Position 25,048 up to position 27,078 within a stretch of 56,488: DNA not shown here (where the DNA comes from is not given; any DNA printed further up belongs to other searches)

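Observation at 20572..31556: Translationally coupled operon of a MoxR AAA+ ATPase, an HExxH-vWA fusion and two Hsp90-like GHKL ATPases, with nuclease and membrane tail genes; candidate undescribed NTPase-driven system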

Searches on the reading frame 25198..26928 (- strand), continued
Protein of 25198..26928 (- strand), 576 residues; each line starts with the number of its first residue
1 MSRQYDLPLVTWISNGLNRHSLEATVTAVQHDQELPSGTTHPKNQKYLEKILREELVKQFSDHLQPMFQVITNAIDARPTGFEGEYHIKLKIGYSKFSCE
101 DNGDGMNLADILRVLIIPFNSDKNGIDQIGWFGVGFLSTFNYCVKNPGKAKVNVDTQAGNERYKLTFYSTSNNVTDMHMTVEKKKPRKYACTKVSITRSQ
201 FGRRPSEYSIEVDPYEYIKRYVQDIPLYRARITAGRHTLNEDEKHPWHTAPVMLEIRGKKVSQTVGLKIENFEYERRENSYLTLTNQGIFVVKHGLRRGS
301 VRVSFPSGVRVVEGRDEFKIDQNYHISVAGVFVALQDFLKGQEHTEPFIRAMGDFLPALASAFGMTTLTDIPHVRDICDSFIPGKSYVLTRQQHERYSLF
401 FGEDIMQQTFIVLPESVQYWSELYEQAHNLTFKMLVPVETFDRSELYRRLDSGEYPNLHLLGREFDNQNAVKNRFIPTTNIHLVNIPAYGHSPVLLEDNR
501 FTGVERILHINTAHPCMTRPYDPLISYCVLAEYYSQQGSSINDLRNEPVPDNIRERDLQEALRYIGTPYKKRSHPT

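Call 49: predict_structure(alignment_id=A1)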
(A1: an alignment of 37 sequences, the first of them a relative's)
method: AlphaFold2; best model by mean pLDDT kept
length: 576 residues; sequences in the alignment: 37
mean_pLDDT: 85.8   pTM: 0.82
mean pLDDT of the five models: 85.8, 83.4, 83.0, 82.8, 82.8
residues with pLDDT >= 90: 354; 70-90: 136; 50-70: 62; < 50: 24
segments of 3 or more residues with pLDDT < 50: 125-131, 541-546, 568-576
pLDDT, mean of each block of 10 residues (from residue 1): 91 90 94 82 87 81 87 89 93 94 94 81 50 72 92 96 97 94 95 90 56 87 93 96 95 93 94 72 92 89 94 85 97 96 91 93 93 92 94 92 92 94 93 93 85 85 73 66 93 86 77 94 90 77 51 68 57 38
secondary structure, 60 per line:
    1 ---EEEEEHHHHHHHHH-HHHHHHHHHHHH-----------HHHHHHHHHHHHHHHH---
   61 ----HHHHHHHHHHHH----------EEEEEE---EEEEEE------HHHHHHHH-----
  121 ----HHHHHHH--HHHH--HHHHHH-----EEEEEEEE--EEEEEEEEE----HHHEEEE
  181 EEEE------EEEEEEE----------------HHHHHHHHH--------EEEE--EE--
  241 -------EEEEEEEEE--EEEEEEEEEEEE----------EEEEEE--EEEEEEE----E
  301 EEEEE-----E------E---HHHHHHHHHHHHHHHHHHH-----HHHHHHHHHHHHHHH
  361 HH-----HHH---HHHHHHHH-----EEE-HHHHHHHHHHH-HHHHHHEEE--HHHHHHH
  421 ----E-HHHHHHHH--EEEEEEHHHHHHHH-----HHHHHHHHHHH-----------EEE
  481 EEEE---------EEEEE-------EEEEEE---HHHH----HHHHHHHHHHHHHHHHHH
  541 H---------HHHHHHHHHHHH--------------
elements in order: E4-8 H9-17 H19-30 H42-57 H65-76 E87-92 E96-101 H108-115 H125-131 H134-137 H140-145 E151-158 E161-169 E177-184 E191-197 H214-222 E231-234 E248-256 E259-270 E281-286 E289-295 E300-305 H322-340 H346-362 H374-381 E387-389 H391-401 H403-408 E409-411 H414-420 H427-434 E437-442 H443-450 H456-466 E478-484 E494-498 E506-511 H515-518 H523-541 H551-562
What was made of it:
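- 25198..26928 (-): G4: 576-aa soluble Hsp90-like GHKL ATPase whose model aligns along whole Hsp90 chains. In this window the catalytic Glu is Gln (Q69) and R65 is Gln. AF2 pLDDT 85.8, pTM 0.82 (call 49).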

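Call 52: fold_search(model_id=the predicted structure, library=pdb)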
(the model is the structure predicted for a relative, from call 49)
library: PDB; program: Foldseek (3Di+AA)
matches with E <= 10: 889; with E <= 0.001: 316
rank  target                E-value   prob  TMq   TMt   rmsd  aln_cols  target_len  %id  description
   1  9a6t_B                1.3e-16  1.00  0.40  0.38  13.7       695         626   12  Integrative model of DNAK-HTPG by crosslinking MS and deep learning (released 2024-09-18)
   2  7zub_A                4.0e-15  1.00  0.38  0.36  13.2       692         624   13  Cryo-EM structure of the indirubin-bound Hsp90-XAP2-AHR complex (released 2022-11-23)
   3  5tvw_A                4.5e-15  1.00  0.37  0.37  12.5       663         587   14  Crystal structure of mitochondrial Hsp90 (TRAP1) with ATP in absence of Mg, hemi-hydrolyzed (released 2018-03-14)
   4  4j0b_A                6.7e-15  1.00  0.34  0.33  14.0       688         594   13  Structure of mitochondrial Hsp90 (TRAP1) with ADP-BeF3 (released 2014-01-22)
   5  5uls_B                9.4e-15  1.00  0.40  0.38  11.4       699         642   12  Structure of GRP94 in the active conformation (released 2017-09-27)
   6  7kw7_B                1.2e-14  1.00  0.35  0.33  12.1       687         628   12  Atomic cryoEM structure of Hsp90-Hsp70-Hop-GR (released 2021-12-08)
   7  7exp_B                1.3e-14  1.00  0.38  0.37  12.0       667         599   14  Crystal structure of zebrafish TRAP1 with AMPPNP and MitoQ (released 2022-01-05)
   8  7y04_B                2.0e-14  1.00  0.41  0.39  11.4       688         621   14  Hsp90-AhR-p23 complex (released 2023-01-04)
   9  7exp_A                2.1e-14  1.00  0.36  0.36  12.4       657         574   14  Crystal structure of zebrafish TRAP1 with AMPPNP and MitoQ (released 2022-01-05)
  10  7zub_B                2.2e-14  1.00  0.41  0.38  11.5       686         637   14  Cryo-EM structure of the indirubin-bound Hsp90-XAP2-AHR complex (released 2022-11-23)
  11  6xlf_A                2.3e-14  1.00  0.45  0.43  10.3       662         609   11  Full-length Hsc82 in complex with Aha1 in the presence of AMP-PNP (released 2021-06-30)
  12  5tvw_B                3.1e-14  1.00  0.40  0.39  11.9       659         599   14  Crystal structure of mitochondrial Hsp90 (TRAP1) with ATP in absence of Mg, hemi-hydrolyzed (released 2018-03-14)
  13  8gft_A                6.0e-14  1.00  0.42  0.39  11.5       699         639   13  Hsp90 provides platform for CRaf dephosphorylation by PP5 (released 2023-05-03)
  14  7zr0_B                6.4e-14  1.00  0.40  0.37  11.7       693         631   12  CryoEM structure of HSP90-CDC37-BRAF(V600E) complex. (released 2022-12-14)
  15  9kmr_A                7.1e-14  1.00  0.36  0.34  13.4       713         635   12  Human Hsp90-PINK1 complex (released 2025-10-15)
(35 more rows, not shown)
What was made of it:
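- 25198..26928 (-): The Foldseek top 37 hits are all Hsp90 family, most of them full-length chains, at E 1e-16 to 1e-10; SMCHD1, MutL and MORC3 rank lower (call 52).
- On Hsp90 family: The model has pLDDT 85.8, and its top 37 hits are all Hsp90 family, most of them full-length chains aligned over ~660-700 columns, ahead of SMCHD1, MutL and MORC3 (calls 49, 52).
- G4's best structural matches are Hsp90 chaperones (call 52).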

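Call 63: search_protein_families(library=phrogs, proteins=[window:25198-26928:-], max_evalue=0.1)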
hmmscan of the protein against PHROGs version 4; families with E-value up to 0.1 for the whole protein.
window:25198-26928:- (576 aa): 0 families

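Call 71: find_related_loci(query=A1, collection=viral_contigs, flank=10000)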
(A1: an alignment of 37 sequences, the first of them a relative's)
Query A1 (576 aa) in viral_contigs; peptide patterns used: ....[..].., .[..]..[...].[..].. (x = any residue, [..] = any of these).
135 stretches matched a pattern; 1 encode a relative of the query (tblastn E <= 1e-3); 1 distinct loci.
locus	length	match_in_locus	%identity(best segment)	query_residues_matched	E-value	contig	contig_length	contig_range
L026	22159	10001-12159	32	1-549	1e-92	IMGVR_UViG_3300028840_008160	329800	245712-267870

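Call 78: search_protein_families(library=pfam, proteins=[L001:7208-8056:+, L002:7205-8041:+, L003:2557-3369:+, L005:3327-4175:+, L007:1667-2479:+, L010:2597-3391:+, L012:5421-6257:+, L015:7058-7897:+], max_evalue=0.02)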
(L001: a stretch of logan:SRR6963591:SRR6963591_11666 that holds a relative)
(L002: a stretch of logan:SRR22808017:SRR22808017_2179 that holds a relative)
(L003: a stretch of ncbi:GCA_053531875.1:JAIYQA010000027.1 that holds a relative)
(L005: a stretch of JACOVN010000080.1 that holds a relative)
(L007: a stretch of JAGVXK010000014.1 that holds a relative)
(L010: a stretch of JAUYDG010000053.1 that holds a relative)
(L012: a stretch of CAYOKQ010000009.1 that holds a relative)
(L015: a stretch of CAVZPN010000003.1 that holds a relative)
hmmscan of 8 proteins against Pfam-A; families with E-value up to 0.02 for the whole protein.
L001:7208-8056:+ (282 aa): 0 families

L002:7205-8041:+ (278 aa): 0 families

L003:2557-3369:+ (270 aa): 0 families

L005:3327-4175:+ (282 aa): 0 families

L007:1667-2479:+ (270 aa): 0 families

L010:2597-3391:+ (264 aa): 2 families
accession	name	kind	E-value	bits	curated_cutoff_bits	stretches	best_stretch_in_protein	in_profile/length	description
PF25149.1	DUF7825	-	0.00031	20.8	27.4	1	113-173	46-107/256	Domain of unknown function (DUF7825)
PF19775.4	DUF6261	-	0.012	16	27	0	70-114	46-91/154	Family of unknown function (DUF6261)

L012:5421-6257:+ (278 aa): 0 families

L015:7058-7897:+ (279 aa): 0 families
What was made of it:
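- Tried and rejected: A DUF7825 hit in 1 of 9 members (E 3e-4, 60 residues, below cut-off) was dismissed as noise (call 78).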

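Call 100: find_encoding_contigs(protein=P0038, flank=10000, max_places=1)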
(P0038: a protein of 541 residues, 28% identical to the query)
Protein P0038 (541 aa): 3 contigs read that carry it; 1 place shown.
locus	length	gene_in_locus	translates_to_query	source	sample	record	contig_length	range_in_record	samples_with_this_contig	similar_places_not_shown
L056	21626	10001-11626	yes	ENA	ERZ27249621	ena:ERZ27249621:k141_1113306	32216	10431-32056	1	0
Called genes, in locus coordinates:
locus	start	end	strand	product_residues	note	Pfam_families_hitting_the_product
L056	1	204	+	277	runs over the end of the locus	PF04909:Amidohydro_2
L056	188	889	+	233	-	PF04127:DFP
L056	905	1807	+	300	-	-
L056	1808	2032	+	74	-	-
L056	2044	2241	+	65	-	-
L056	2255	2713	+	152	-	PF14081:DUF4262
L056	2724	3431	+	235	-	PF04055:Radical_SAM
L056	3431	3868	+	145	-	PF00565:SNase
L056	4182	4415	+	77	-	-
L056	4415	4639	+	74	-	-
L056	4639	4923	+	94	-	-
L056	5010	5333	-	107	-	-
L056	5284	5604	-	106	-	-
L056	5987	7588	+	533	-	-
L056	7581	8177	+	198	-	-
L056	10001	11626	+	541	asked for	PF13589:HATPase_c_3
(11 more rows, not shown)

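Call 101: find_encoding_contigs(protein=P0037, flank=10000, max_places=1)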
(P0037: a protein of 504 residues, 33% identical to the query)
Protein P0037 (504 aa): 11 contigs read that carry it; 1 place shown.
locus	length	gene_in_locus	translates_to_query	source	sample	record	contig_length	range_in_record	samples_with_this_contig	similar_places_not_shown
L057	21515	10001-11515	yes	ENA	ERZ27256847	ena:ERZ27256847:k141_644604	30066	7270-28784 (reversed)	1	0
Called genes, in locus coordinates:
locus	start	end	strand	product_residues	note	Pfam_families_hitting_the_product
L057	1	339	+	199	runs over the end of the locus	PF21001:YqiJ_N, PF07290:YqiJ_OB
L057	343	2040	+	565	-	PF01145:Band_7, PF15975:Flot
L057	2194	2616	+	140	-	-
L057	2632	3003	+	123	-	-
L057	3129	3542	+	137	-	-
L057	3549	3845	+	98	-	-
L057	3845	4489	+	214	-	-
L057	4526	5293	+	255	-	-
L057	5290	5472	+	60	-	-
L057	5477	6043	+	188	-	-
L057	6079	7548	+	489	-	-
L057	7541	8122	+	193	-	-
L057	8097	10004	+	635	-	-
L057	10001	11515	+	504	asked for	PF13589:HATPase_c_3 (weak)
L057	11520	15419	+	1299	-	-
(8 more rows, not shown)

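Call 102: find_encoding_contigs(protein=P0019, flank=10000, max_places=1)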
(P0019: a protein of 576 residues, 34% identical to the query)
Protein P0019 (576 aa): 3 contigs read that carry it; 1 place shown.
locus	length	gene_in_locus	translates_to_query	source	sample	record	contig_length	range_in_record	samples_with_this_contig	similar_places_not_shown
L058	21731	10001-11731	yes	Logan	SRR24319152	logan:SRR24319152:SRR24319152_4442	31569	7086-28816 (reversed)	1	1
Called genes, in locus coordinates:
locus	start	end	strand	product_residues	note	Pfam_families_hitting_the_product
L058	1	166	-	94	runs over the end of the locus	-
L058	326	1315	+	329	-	PF04014:MazE_antitoxin (weak), PF01895:PhoU (faint)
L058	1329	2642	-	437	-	PF04055:Radical_SAM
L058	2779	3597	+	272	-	PF08713:DNA_alkylation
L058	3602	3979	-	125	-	-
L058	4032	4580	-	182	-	PF00160:Pro_isomerase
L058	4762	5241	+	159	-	-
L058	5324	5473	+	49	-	-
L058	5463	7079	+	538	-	-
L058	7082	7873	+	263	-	-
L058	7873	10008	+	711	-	-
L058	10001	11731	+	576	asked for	PF13589:HATPase_c_3 (weak)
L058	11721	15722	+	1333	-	-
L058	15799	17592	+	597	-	PF04851:ResIII, PF00176:SNF2-rel_dom, PF00270:DEAD (weak), PF00271:Helicase_C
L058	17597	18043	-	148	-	PF00334:NDK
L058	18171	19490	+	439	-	-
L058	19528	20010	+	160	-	PF02224:Cytidylate_kin (faint), PF07931:CPT (weak), PF08433:KTI12 (weak), PF13238:AAA_18, PF13671:AAA_33, PF13207:AAA_17 (weak)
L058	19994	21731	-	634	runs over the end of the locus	PF00580:UvrD-helicase, PF13086:AAA_11, PF13245:AAA_19, PF13401:AAA_22 (faint), PF13604:AAA_30 (weak), PF01443:Viral_helicase1 (faint), PF13361:UvrD_C, PF13538:UvrD_C_2 (weak)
